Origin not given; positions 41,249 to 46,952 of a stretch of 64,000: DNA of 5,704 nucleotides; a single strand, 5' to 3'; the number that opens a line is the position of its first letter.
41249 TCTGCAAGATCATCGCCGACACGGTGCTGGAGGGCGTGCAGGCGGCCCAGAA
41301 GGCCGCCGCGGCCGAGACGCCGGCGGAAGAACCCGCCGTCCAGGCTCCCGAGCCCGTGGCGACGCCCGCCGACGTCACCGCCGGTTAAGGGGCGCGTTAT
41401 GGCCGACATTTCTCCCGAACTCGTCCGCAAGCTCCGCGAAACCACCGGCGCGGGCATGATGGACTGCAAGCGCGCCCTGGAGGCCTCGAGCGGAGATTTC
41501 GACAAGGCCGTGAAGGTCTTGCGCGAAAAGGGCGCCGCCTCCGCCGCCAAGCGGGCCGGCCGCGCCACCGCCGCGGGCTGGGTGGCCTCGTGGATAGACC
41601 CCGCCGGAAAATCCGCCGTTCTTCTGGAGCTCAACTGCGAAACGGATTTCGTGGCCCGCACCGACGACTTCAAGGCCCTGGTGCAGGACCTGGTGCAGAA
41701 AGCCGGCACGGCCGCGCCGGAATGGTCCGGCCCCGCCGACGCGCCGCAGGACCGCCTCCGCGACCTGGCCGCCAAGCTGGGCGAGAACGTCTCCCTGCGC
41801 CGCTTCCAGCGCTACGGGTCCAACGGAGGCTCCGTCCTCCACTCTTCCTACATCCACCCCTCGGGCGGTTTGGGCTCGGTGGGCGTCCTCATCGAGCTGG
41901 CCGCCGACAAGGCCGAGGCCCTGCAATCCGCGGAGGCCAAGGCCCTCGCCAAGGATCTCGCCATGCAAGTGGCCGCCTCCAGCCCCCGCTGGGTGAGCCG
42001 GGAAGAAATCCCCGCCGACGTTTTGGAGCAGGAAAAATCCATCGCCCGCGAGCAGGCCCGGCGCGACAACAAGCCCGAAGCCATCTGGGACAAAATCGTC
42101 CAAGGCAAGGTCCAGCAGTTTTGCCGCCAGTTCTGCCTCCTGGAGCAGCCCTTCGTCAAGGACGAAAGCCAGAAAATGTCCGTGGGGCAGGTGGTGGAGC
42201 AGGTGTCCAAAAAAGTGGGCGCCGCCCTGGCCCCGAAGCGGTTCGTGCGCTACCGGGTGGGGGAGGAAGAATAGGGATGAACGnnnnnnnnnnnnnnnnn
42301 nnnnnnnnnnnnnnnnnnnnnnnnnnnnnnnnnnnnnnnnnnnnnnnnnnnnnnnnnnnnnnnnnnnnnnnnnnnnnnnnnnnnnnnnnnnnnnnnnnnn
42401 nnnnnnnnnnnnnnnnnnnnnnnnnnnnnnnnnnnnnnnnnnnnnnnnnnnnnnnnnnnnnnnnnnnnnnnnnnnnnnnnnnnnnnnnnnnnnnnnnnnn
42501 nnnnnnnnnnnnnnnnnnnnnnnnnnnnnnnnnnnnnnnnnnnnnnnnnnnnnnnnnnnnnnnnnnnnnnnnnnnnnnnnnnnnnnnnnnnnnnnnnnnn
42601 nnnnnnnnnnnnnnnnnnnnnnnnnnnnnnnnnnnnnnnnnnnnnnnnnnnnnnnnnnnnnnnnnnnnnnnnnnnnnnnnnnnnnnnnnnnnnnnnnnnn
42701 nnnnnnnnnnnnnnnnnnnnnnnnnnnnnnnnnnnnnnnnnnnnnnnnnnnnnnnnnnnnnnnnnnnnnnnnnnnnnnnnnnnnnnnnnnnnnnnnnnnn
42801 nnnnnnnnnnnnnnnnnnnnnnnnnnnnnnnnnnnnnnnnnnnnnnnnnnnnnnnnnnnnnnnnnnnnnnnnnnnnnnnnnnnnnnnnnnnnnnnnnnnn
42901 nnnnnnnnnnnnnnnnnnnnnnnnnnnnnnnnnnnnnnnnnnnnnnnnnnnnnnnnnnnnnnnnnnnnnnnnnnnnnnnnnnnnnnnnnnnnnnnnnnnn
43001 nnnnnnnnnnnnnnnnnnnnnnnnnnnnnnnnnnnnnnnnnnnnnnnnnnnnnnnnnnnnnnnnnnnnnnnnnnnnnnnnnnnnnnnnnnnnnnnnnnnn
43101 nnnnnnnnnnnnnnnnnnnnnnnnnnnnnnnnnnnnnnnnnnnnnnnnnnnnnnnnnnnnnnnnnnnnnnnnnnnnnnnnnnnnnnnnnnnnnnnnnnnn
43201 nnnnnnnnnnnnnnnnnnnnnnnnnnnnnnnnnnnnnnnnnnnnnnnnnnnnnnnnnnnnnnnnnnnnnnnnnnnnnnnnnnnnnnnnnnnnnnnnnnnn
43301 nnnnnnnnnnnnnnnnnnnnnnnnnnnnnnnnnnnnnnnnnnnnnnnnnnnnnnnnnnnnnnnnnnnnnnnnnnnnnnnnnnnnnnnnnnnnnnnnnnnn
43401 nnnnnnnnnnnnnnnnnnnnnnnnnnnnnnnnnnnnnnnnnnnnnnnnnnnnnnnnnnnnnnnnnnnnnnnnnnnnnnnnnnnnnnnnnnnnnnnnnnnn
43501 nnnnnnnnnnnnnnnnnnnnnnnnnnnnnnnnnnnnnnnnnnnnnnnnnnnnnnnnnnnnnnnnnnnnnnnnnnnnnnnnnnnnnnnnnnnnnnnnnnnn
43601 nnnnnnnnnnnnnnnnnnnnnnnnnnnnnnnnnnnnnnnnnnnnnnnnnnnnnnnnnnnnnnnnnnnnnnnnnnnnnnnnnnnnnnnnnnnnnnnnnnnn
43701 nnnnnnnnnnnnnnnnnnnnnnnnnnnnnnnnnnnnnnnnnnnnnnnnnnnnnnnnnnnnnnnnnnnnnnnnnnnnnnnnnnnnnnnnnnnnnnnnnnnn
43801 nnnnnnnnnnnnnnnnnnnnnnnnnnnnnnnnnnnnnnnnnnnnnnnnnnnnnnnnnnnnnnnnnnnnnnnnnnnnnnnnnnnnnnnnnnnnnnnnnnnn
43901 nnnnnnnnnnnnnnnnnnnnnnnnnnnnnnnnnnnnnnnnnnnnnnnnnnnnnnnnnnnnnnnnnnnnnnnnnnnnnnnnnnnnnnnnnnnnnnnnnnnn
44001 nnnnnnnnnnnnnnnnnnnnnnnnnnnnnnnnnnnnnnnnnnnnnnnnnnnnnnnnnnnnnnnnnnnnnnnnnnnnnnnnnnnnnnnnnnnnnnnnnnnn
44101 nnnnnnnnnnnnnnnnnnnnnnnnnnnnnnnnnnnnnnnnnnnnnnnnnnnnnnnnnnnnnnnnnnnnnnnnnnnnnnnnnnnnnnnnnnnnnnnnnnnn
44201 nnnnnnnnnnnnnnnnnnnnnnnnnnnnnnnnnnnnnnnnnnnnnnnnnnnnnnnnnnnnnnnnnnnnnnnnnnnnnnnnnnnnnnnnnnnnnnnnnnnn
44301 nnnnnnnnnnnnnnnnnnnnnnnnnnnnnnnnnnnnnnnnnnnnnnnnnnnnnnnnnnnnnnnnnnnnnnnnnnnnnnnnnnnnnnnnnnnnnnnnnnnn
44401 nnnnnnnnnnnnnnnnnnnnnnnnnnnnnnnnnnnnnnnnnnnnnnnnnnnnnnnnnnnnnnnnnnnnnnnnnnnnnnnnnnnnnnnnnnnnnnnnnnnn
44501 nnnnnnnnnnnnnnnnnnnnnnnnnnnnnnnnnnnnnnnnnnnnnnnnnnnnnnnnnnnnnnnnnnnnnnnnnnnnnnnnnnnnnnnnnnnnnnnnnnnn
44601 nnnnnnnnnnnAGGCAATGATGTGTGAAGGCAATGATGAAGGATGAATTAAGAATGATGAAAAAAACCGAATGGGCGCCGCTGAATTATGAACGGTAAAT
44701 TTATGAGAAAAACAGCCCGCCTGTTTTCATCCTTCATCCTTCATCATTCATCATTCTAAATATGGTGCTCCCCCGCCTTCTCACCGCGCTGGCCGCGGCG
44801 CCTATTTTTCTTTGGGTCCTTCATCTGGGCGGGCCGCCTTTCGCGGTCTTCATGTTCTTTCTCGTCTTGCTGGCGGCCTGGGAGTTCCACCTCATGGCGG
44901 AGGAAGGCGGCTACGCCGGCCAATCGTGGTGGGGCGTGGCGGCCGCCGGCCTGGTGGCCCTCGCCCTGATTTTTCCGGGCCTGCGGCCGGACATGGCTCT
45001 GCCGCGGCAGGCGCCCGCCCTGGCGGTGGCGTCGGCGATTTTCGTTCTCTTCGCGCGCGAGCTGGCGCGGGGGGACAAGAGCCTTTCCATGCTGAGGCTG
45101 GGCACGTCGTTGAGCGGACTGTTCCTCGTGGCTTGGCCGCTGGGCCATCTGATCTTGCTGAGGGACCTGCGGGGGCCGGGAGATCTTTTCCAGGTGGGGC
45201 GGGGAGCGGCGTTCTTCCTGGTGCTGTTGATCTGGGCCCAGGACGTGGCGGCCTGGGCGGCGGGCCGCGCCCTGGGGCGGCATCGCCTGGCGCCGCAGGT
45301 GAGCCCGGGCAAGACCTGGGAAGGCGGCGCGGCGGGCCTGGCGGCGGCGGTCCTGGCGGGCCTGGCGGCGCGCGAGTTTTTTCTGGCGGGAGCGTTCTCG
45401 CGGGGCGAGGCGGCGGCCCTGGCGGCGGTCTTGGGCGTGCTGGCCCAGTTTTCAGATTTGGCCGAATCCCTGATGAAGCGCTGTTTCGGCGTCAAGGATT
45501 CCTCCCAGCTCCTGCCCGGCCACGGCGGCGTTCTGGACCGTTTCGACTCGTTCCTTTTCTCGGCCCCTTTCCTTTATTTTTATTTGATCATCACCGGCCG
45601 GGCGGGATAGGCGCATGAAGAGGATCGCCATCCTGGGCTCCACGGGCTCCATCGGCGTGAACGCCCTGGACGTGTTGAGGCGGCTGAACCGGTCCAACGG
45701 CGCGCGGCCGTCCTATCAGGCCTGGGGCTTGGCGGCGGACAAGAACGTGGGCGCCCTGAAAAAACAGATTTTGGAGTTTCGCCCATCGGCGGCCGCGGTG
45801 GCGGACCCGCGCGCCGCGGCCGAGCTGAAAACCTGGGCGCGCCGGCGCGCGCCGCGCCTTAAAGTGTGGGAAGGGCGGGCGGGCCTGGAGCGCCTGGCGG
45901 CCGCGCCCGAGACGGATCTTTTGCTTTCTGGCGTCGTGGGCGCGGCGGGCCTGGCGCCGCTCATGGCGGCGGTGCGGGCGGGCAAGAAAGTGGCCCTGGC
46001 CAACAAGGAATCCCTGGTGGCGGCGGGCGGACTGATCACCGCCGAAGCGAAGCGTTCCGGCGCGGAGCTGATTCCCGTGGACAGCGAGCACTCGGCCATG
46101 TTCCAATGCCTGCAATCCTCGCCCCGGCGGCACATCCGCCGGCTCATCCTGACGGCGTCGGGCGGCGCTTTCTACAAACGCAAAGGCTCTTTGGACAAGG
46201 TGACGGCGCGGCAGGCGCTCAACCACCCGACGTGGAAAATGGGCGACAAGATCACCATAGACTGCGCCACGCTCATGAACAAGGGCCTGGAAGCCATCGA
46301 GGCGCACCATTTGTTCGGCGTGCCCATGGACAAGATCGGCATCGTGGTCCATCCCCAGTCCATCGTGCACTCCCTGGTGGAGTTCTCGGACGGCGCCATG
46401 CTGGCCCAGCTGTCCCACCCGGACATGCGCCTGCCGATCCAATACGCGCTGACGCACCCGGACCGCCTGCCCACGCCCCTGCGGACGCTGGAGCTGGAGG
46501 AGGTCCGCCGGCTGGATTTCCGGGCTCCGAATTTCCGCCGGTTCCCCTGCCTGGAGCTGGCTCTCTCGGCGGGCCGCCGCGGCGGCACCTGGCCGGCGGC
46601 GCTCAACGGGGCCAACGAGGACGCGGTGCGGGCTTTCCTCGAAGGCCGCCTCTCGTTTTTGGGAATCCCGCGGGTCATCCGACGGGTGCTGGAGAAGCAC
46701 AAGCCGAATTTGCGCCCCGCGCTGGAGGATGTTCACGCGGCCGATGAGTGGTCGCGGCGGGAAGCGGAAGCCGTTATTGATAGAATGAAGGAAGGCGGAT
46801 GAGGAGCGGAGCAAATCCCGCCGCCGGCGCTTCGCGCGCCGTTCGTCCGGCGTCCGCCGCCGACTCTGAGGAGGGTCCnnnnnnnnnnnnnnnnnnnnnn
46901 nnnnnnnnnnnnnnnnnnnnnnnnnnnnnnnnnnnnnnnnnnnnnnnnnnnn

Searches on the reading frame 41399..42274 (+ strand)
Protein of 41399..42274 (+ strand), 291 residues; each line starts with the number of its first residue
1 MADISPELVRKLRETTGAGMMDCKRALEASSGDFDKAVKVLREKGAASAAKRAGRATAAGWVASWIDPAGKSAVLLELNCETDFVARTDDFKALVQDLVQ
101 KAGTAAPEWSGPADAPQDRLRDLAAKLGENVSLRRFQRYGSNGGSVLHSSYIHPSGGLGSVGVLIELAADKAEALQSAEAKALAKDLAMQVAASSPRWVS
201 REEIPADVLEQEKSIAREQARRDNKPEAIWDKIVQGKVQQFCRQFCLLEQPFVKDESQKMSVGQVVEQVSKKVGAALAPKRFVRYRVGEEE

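Call 50: search_protein_families(library=pfam, proteins=[window:41399-42274:+], max_evalue=0.0001)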
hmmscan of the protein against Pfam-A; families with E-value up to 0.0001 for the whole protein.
window:41399-42274:+ (291 aa): 1 family
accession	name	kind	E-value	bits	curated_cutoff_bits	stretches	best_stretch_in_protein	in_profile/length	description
PF00889.24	EF_TS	-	2.9e-56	190.7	27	1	73-289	1-204/204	Elongation factor TS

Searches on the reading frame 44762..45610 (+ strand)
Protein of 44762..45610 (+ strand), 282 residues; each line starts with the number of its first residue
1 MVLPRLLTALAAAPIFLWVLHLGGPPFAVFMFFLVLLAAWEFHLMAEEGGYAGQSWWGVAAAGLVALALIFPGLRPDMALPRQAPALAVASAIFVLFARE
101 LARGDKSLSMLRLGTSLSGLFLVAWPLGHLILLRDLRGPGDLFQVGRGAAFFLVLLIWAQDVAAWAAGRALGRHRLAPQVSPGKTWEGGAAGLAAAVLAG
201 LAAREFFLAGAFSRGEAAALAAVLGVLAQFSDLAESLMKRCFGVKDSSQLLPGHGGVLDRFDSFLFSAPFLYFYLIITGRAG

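Call 50: search_protein_families(library=pfam, proteins=[window:44762-45610:+], max_evalue=0.0001)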
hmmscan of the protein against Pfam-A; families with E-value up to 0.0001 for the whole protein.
window:44762-45610:+ (282 aa): 1 family
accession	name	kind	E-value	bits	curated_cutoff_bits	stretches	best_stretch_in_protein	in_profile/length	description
PF01148.25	CTP_transf_1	-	8.5e-55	186.9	24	1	5-276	3-262/264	Cytidylyltransferase family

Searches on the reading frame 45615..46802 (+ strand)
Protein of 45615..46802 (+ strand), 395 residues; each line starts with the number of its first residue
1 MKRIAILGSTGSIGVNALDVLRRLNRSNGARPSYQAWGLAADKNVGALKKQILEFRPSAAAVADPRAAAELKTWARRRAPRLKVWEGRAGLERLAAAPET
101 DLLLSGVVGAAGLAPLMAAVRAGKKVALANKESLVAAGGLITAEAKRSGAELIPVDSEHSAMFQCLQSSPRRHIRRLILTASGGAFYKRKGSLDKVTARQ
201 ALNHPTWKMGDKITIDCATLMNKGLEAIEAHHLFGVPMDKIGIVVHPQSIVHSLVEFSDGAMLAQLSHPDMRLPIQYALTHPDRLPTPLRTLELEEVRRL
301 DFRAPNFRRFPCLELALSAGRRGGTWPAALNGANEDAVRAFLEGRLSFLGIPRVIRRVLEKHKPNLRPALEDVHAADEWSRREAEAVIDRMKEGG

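Call 50: search_protein_families(library=pfam, proteins=[window:45615-46802:+], max_evalue=0.0001)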
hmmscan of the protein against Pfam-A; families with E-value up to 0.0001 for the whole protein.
window:45615-46802:+ (395 aa): 3 families
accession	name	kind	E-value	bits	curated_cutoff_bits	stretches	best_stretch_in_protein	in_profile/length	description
PF13288.12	DXPR_C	-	1.9e-38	131.7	27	1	266-382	1-114/115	DXP reductoisomerase C-terminal domain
PF02670.22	DXP_reductoisom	-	1.1e-36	126.8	21.7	1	4-138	1-129/129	1-deoxy-D-xylulose 5-phosphate reductoisomerase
PF08436.17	DXP_redisom_C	-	1.2e-36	125.2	26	1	152-234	1-84/84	1-deoxy-D-xylulose 5-phosphate reductoisomerase C-terminal domain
